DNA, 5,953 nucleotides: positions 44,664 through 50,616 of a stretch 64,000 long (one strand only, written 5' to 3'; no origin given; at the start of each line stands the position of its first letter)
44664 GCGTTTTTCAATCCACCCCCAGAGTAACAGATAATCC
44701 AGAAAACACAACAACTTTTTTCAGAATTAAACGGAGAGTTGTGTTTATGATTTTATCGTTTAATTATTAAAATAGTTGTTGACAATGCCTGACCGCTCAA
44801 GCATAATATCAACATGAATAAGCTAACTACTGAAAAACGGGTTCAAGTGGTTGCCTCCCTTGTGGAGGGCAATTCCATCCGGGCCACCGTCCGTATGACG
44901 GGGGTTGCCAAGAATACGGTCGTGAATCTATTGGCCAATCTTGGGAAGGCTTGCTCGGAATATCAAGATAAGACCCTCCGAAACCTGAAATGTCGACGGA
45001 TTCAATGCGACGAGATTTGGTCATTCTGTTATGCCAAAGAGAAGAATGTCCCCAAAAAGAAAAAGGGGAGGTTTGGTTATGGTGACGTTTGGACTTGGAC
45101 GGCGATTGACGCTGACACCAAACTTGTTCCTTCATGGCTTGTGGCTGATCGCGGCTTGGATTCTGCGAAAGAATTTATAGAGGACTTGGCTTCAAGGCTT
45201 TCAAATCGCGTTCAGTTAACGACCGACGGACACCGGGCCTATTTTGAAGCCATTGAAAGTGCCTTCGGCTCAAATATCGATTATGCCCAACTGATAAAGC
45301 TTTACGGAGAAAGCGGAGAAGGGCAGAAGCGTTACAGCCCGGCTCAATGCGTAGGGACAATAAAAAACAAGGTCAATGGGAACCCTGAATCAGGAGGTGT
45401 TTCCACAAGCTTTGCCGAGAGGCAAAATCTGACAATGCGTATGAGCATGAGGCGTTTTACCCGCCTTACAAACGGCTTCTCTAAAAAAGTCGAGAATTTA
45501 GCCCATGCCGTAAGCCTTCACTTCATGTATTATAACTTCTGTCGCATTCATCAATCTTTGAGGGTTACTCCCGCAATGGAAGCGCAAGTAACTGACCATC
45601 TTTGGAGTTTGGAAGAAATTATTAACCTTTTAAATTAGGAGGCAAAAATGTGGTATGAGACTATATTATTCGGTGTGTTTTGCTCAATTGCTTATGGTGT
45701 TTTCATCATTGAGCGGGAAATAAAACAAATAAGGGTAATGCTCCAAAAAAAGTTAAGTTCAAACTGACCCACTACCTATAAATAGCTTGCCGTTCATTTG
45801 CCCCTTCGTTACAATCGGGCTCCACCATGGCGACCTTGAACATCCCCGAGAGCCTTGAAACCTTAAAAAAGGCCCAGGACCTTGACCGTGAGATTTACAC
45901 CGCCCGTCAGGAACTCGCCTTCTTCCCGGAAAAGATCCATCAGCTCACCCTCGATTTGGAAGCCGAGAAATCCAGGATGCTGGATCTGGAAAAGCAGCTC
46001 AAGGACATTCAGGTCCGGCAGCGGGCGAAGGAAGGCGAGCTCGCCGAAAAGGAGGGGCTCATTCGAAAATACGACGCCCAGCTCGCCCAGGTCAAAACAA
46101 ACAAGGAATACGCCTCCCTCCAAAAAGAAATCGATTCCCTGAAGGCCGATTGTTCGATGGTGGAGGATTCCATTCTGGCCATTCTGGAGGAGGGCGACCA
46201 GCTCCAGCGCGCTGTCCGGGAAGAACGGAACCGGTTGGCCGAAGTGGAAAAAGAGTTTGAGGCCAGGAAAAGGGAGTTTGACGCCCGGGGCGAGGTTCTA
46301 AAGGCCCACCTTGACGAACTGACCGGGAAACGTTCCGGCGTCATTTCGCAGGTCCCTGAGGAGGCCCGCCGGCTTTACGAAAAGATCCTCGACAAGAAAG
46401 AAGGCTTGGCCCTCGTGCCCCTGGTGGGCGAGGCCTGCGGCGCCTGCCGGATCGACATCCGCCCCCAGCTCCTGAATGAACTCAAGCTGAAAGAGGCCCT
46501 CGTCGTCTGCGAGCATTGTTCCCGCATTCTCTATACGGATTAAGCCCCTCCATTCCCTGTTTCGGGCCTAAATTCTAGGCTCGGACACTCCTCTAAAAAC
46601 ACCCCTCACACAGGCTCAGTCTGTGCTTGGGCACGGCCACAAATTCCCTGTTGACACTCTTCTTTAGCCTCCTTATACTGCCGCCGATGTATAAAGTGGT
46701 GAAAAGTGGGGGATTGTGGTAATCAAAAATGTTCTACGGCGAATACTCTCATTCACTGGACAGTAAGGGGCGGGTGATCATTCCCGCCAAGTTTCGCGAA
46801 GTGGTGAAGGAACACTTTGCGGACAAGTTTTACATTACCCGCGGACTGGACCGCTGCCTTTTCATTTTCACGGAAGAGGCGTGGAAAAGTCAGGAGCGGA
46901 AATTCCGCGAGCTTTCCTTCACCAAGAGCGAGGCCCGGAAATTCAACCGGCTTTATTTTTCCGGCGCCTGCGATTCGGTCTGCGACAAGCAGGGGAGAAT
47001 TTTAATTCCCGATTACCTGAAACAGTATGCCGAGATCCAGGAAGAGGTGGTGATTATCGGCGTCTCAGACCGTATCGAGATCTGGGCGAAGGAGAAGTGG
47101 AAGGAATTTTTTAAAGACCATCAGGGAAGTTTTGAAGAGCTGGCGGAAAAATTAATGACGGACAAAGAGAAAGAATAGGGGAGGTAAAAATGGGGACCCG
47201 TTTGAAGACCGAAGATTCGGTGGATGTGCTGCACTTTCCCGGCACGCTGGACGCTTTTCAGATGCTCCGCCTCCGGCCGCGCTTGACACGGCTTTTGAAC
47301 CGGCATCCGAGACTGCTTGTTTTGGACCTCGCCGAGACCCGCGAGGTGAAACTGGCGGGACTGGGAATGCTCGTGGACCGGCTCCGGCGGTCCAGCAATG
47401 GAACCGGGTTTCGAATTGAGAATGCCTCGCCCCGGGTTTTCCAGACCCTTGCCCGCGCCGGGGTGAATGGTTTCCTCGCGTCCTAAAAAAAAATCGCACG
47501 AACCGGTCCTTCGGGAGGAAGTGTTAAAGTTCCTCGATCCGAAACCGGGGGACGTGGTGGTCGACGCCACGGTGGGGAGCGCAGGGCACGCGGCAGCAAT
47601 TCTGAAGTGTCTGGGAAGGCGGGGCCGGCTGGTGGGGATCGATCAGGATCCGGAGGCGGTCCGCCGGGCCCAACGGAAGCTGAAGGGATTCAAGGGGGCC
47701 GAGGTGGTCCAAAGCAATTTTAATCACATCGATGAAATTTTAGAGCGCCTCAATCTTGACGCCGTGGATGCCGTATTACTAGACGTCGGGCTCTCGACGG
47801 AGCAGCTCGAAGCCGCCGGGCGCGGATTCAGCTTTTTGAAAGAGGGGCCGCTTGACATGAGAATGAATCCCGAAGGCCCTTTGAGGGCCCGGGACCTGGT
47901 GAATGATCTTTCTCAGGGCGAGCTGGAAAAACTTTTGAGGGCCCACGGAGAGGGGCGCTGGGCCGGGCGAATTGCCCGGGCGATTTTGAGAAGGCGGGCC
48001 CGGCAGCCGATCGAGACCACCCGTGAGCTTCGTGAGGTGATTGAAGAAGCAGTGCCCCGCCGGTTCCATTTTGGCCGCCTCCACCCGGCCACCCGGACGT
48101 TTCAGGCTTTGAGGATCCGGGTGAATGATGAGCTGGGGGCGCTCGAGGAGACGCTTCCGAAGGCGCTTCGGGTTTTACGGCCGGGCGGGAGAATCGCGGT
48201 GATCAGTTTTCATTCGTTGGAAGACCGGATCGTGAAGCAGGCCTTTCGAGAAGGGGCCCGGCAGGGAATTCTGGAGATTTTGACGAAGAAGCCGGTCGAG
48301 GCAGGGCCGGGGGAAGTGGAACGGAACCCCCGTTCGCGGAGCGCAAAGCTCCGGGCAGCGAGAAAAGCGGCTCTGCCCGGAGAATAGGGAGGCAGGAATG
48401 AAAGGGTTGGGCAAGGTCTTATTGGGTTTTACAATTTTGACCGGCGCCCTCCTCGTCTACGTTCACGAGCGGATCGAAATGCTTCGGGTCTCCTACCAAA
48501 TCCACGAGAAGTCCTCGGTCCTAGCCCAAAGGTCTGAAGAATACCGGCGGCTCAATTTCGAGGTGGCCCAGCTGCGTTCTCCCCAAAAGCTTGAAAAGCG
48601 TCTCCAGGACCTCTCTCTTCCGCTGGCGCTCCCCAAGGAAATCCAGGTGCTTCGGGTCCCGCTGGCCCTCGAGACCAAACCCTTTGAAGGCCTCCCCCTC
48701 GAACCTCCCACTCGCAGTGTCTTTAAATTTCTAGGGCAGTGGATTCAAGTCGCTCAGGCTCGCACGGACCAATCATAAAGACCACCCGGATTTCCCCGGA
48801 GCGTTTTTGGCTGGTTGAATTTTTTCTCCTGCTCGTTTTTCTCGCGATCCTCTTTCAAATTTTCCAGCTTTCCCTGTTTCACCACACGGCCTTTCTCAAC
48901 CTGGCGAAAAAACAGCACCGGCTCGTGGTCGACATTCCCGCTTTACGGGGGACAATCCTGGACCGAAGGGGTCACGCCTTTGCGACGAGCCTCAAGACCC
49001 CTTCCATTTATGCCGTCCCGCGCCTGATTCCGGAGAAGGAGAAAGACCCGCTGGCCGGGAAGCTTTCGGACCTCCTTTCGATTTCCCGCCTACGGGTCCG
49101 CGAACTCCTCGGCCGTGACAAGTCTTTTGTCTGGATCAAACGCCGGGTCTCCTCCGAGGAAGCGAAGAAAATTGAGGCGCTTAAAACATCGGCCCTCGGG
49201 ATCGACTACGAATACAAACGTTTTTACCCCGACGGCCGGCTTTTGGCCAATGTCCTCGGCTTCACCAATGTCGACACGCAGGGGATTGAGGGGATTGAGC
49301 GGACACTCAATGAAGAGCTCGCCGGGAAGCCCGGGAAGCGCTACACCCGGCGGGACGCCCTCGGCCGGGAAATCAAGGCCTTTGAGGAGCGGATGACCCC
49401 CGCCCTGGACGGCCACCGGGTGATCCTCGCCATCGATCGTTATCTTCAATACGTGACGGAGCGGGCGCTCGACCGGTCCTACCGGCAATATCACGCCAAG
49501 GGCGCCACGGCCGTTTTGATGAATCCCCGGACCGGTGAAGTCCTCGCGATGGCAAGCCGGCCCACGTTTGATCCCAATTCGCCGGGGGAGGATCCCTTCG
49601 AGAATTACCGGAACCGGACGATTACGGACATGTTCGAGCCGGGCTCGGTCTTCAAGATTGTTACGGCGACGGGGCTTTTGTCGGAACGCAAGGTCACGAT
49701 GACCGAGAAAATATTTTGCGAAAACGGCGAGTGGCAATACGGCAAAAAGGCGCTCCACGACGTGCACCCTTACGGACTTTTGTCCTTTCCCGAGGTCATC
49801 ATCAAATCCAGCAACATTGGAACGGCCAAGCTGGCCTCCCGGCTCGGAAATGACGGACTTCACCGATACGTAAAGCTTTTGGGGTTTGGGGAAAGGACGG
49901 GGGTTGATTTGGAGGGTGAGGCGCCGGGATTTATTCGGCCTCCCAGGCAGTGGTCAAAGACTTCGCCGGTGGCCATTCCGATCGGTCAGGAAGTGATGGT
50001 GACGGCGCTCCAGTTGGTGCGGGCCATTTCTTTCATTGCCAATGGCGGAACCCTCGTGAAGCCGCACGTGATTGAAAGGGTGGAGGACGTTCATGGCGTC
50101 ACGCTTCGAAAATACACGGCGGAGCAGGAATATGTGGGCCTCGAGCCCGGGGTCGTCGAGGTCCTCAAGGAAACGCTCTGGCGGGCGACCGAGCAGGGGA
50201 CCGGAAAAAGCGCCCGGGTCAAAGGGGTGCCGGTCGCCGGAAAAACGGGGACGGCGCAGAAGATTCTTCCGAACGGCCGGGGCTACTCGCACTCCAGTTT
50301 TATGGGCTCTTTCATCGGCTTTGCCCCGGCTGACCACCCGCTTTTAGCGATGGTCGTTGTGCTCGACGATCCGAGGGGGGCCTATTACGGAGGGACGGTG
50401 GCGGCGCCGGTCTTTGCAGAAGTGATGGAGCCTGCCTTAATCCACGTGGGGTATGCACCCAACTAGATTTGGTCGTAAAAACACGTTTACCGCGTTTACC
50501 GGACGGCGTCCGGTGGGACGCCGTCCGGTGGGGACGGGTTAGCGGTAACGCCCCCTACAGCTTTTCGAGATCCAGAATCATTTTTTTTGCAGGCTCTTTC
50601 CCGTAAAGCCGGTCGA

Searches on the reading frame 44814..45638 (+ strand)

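Call 63: search_protein_families(library=pfam, proteins=[window:44814-45638:+], max_evalue=0.00001)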
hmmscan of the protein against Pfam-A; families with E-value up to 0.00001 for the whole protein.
window:44814-45638:+ (274 aa): 1 family
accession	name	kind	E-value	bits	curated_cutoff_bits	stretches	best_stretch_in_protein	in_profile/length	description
PF13610.12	DDE_Tnp_IS240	-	4.3e-06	27.3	27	0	93-153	19-80/139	DDE domain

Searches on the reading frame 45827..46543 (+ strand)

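Call 63: search_protein_families(library=pfam, proteins=[window:45827-46543:+], max_evalue=0.00001)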
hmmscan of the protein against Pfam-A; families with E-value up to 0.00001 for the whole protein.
window:45827-46543:+ (238 aa): 2 families
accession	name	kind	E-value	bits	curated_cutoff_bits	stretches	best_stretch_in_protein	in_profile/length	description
PF24481.2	CT398_CC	-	1.3e-11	45.1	27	1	17-190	2-178/180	CT398-like coiled coil hairpin domain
PF02591.20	Zn_ribbon_9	-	1.1e-10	41.9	29.1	1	203-235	1-33/33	C4-type zinc ribbon domain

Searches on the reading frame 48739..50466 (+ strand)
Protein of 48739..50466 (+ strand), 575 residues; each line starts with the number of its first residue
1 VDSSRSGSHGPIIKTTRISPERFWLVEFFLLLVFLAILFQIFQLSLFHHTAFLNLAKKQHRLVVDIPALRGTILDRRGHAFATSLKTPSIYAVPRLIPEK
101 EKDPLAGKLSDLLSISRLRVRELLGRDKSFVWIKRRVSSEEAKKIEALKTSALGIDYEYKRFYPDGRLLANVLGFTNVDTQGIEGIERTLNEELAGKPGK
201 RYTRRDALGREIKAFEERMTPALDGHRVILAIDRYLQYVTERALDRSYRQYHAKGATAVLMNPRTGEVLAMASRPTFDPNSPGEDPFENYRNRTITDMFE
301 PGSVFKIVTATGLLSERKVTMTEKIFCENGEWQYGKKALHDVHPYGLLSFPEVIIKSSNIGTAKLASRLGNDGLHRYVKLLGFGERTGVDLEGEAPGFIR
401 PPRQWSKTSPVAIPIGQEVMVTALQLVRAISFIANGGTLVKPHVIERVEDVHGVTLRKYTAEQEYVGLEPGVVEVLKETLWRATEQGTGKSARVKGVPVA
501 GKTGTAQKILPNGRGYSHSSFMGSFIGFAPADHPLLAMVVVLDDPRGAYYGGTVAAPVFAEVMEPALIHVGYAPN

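Call 63: search_protein_families(library=pfam, proteins=[window:48739-50466:+], max_evalue=0.00001)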
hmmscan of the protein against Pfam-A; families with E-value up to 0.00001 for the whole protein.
window:48739-50466:+ (575 aa): 3 families
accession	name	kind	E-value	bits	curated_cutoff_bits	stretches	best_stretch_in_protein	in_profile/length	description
PF00905.27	Transpeptidase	-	2.7e-73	247.2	22.1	1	257-564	2-299/299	Penicillin binding protein transpeptidase domain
PF03717.20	PBP_dimer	-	2.1e-20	74.4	24.4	1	66-213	2-177/180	Penicillin-binding Protein dimerisation domain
PF21922.1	PBP_dimer_2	-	8.3e-07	29.6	27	1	156-204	20-67/83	Penicillin binding protein A dimerisation domain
